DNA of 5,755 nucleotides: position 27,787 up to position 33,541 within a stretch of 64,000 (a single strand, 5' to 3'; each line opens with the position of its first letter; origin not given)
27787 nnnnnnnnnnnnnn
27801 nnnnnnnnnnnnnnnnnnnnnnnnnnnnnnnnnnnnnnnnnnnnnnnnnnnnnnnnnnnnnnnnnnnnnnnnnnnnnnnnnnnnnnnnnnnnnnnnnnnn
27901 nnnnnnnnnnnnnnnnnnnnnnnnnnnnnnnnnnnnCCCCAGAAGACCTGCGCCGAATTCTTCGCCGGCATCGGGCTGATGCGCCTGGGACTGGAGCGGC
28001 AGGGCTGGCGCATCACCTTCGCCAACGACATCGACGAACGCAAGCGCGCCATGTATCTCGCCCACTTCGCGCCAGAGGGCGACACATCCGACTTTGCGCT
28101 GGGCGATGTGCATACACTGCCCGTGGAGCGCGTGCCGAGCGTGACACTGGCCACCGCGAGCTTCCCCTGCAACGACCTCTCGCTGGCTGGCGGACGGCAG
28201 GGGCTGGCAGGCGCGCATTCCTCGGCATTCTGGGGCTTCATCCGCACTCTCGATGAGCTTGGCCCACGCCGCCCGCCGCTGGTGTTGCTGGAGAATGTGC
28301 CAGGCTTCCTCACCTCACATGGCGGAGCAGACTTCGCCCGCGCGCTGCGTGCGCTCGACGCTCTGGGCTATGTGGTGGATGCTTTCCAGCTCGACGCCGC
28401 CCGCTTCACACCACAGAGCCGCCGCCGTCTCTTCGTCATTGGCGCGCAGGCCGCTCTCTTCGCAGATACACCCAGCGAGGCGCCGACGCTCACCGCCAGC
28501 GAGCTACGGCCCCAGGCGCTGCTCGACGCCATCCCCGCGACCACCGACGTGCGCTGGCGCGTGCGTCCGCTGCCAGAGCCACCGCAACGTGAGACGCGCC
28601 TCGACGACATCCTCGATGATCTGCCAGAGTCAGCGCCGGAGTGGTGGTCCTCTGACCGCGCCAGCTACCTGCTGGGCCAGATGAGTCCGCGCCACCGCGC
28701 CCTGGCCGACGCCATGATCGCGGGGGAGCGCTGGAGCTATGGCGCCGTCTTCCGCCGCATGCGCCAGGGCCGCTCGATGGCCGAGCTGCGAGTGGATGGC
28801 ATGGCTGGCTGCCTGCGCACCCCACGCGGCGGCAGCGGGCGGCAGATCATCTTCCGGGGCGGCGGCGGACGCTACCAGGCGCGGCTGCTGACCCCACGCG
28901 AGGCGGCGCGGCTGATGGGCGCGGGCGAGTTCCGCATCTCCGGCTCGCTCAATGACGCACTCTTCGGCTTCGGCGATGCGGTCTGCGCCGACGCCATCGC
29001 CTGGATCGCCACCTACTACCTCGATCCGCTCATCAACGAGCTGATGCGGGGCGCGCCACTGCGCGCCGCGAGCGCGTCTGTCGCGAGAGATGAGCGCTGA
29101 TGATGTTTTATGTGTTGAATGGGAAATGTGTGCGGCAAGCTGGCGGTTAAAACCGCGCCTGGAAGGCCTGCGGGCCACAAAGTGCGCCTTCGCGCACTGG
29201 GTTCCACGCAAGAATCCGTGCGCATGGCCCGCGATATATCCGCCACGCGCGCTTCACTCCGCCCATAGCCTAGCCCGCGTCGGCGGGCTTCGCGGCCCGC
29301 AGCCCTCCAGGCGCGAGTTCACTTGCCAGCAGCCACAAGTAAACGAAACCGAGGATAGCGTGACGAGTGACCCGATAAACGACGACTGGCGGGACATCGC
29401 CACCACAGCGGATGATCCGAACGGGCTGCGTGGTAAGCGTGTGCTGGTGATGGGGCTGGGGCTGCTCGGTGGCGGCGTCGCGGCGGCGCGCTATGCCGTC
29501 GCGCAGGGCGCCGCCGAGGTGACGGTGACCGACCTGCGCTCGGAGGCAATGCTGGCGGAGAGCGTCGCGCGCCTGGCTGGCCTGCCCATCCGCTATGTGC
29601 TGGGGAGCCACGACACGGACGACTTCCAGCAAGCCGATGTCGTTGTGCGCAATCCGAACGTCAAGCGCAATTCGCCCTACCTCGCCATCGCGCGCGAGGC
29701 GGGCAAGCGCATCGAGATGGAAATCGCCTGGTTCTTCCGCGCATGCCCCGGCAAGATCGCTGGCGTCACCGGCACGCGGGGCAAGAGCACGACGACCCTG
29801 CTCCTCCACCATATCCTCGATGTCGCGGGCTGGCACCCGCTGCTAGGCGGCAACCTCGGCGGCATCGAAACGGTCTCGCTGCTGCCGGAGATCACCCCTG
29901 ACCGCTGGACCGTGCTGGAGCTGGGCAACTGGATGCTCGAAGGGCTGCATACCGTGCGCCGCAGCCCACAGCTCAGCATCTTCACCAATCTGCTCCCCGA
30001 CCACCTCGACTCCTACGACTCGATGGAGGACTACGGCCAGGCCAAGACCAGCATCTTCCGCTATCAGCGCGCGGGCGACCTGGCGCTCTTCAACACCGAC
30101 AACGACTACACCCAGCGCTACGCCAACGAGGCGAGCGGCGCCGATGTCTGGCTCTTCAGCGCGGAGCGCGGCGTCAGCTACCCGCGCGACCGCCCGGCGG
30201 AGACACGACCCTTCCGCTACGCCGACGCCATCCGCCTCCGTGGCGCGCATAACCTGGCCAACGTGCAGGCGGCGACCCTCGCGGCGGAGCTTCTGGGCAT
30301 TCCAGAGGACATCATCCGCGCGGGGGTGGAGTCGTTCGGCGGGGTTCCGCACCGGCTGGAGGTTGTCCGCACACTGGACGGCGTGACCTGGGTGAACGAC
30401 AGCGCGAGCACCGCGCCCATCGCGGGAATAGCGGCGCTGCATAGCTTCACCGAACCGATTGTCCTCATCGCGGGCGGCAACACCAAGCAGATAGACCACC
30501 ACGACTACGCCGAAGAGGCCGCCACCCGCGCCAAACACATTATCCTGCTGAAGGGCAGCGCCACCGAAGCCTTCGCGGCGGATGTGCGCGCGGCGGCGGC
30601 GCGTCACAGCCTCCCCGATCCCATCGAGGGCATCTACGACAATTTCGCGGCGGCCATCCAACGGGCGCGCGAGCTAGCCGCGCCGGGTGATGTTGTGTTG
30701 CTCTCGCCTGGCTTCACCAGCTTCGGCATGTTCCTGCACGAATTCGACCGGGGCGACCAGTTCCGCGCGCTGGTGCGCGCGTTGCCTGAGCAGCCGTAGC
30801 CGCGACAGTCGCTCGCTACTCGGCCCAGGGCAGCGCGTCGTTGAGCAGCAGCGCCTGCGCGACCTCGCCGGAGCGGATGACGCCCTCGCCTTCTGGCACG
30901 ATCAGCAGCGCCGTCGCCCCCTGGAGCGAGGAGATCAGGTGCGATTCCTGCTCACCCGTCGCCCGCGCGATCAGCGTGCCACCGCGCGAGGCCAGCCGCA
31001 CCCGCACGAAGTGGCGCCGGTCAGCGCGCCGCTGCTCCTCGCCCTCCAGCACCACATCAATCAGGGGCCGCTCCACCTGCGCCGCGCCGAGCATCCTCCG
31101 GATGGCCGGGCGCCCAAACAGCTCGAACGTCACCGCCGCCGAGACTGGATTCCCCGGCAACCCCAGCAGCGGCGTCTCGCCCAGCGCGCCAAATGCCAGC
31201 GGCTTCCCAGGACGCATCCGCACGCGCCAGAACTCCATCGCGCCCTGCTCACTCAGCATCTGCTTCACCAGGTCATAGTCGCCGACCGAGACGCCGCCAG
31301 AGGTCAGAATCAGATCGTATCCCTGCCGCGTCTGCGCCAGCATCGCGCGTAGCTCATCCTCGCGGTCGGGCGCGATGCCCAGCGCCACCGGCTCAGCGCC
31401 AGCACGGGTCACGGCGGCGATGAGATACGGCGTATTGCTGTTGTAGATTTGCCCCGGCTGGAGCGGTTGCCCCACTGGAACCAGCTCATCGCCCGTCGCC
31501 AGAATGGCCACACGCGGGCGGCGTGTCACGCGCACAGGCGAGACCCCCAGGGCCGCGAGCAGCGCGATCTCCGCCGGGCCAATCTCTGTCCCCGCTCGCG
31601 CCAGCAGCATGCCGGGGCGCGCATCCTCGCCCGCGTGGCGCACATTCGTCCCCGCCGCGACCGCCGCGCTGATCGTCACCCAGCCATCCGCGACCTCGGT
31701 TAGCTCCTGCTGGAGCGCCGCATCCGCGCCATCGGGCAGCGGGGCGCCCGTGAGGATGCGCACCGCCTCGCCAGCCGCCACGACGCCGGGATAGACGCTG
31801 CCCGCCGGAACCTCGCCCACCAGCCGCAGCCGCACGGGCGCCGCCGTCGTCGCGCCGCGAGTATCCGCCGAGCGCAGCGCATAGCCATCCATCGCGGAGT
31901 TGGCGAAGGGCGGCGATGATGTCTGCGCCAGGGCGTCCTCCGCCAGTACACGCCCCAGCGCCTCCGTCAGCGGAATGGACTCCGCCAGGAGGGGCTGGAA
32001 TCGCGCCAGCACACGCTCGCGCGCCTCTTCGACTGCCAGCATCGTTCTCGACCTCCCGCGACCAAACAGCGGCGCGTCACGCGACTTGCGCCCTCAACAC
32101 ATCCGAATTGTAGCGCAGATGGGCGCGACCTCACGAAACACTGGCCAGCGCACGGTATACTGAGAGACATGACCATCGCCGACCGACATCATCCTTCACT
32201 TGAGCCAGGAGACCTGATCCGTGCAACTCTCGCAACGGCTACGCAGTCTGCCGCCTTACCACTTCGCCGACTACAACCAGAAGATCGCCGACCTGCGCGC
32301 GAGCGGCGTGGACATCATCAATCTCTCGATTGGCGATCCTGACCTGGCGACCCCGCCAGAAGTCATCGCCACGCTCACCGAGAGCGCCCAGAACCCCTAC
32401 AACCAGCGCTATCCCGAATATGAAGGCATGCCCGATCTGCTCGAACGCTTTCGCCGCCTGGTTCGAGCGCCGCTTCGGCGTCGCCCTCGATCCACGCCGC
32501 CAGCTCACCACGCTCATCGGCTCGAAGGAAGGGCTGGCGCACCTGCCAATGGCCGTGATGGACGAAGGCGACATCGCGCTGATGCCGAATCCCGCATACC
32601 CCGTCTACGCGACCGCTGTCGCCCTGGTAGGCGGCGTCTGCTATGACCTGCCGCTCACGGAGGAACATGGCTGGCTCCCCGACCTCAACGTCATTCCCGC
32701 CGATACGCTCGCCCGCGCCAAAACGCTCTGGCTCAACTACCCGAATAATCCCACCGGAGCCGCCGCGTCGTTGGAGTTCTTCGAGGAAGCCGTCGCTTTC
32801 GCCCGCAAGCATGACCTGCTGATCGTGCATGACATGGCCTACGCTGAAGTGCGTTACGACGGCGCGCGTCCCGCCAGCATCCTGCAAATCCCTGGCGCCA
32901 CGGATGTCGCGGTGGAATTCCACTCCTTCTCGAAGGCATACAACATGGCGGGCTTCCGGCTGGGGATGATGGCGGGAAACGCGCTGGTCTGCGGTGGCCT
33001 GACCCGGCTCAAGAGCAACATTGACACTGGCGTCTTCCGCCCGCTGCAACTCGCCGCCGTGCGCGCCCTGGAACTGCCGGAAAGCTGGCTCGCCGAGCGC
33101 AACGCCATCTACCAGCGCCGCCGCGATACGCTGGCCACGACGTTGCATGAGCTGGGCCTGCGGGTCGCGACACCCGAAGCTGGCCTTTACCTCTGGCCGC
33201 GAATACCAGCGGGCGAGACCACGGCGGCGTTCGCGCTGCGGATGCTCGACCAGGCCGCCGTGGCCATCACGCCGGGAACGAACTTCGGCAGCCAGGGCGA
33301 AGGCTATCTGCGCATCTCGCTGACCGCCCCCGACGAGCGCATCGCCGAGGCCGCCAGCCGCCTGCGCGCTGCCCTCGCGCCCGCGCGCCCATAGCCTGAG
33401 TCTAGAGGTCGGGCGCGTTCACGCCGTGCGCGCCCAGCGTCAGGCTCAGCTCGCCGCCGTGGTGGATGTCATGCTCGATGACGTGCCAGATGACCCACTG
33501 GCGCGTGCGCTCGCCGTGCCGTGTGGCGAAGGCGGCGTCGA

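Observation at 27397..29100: Vsr endonuclease and C5-cytosine methyltransferase fused in one polypeptide, with no restriction partner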

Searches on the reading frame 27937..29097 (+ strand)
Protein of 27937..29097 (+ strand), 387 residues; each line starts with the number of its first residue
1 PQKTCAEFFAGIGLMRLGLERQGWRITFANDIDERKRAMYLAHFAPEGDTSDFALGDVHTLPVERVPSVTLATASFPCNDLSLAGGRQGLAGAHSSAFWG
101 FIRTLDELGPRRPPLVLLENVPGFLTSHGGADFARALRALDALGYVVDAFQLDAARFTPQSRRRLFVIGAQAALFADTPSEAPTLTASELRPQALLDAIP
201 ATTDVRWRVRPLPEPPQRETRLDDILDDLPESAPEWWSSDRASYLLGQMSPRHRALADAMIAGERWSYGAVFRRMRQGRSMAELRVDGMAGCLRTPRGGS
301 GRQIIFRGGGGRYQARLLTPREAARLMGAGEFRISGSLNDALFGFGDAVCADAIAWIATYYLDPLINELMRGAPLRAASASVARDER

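Call 71: search_solved_structures(query=window:27937-29097:+, max_evalue=10)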
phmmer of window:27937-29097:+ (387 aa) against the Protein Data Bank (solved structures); distinct sequences matched with E-value up to 10: 32.
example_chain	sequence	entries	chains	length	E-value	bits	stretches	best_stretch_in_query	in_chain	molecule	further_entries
10mh_A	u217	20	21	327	6.4e-16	61.7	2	7-169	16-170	PROTEIN (CYTOSINE-SPECIFIC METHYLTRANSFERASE HHAI) | HaeIII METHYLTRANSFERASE | Modification methylase HhaI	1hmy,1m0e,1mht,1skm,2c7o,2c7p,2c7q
1svu_A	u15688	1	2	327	7.1e-16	61.6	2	7-169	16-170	Modification methylase HhaI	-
1fjx_A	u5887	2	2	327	7.8e-16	61.4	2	7-169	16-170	HHAI DNA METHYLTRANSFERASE | MODIFICATION METHYLASE HHAI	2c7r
2uyh_A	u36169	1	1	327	1.2e-15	60.8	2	7-169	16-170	MODIFICATION METHYLASE HHAI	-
2zcj_A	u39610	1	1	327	1.7e-15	60.3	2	7-169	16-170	Modification methylase HhaI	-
2uz4_A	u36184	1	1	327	3e-15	59.5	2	7-169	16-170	MODIFICATION METHYLASE HHAI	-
2uyc_A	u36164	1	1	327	3.1e-15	59.5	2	7-169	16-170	MODIFICATION METHYLASE HHAI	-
2z6q_A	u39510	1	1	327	4e-15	59.1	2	7-168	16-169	Modification methylase HhaI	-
2z6u_A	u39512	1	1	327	4.3e-15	59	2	7-169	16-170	Modification methylase HhaI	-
2i9k_A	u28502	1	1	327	6.8e-15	58.3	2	7-169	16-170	Modification methylase HhaI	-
2z6a_A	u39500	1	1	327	1.1e-14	57.6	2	7-169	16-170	Modification methylase HhaI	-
3lx6_A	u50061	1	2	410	6.5e-12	48.5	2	7-172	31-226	Cytosine-specific methyltransferase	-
3me5_A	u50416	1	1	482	8.9e-12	48.1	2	7-172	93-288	Cytosine-specific methyltransferase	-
1dct_A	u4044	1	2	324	1.2e-10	44.3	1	7-174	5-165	PROTEIN (MODIFICATION METHYLASE HAEIII)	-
3ubt_Y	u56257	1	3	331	2.9e-09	39.8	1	7-174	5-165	Modification methylase HaeIII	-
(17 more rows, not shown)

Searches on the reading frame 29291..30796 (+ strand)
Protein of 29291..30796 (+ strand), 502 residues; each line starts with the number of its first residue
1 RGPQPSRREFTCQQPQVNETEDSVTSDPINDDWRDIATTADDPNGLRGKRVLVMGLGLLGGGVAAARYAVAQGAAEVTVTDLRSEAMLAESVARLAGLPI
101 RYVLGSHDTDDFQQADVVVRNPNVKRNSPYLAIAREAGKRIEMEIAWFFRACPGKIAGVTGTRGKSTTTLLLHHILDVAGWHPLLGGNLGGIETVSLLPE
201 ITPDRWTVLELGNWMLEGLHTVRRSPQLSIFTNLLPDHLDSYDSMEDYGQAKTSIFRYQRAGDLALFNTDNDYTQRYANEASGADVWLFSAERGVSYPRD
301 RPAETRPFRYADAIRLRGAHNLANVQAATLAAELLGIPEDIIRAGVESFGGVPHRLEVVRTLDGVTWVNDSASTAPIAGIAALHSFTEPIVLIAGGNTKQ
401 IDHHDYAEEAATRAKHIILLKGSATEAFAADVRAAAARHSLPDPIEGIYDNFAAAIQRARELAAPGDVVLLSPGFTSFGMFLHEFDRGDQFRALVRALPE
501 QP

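Call 53: search_protein_families(library=pfam, proteins=[window:29291-30796:+], max_evalue=0.00001)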
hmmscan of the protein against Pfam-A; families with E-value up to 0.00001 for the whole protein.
window:29291-30796:+ (502 aa): 3 families
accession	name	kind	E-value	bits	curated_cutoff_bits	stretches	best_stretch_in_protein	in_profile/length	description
PF08245.18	Mur_ligase_M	-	1.3e-22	81.2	24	1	159-332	1-200/200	Mur ligase middle domain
PF02875.26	Mur_ligase_C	-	3.4e-13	51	28.4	1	354-473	1-125/127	Mur ligase, glutamate ligase domain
PF21799.2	MurD-like_N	-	9.6e-09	35.8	27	1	49-141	1-86/88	Mur ligase MurD-like, N-terminal domain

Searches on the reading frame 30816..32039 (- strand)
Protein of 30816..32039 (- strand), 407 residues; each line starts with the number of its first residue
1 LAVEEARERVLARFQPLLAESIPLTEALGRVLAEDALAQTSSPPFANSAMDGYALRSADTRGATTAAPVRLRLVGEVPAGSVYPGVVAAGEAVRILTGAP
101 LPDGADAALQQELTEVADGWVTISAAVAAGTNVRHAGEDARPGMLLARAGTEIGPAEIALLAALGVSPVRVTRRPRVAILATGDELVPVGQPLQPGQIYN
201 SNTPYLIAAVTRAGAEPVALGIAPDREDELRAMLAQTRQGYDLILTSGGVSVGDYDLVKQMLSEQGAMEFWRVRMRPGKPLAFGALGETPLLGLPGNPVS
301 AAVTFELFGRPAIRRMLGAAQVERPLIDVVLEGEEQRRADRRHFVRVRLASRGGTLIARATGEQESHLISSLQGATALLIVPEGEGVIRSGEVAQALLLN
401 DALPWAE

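Call 53: search_protein_families(library=pfam, proteins=[window:30816-32039:-], max_evalue=0.00001)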
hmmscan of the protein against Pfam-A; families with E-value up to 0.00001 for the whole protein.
window:30816-32039:- (407 aa): 3 families
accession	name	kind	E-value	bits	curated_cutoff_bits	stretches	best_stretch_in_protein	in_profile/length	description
PF03453.22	MoeA_N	-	7e-46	156.3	30.8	1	2-165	2-160/160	MoeA N-terminal region (domain I and II)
PF00994.29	MoCF_biosynth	-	5.4e-35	120.6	26.6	1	178-314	1-143/144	Probable molybdopterin binding domain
PF03454.20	MoeA_C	-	1.3e-13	51.4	22.1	1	337-399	10-72/72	MoeA C-terminal region (domain IV)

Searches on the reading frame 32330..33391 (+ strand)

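Call 53: search_protein_families(library=pfam, proteins=[window:32330-33391:+], max_evalue=0.00001)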
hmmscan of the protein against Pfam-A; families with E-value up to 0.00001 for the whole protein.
window:32330-33391:+ (354 aa): 1 family
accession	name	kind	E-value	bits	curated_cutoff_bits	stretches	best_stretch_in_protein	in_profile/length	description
PF00155.27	Aminotran_1_2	-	2.2e-54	185.4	19.7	1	24-345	34-361/361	Aminotransferase class I and II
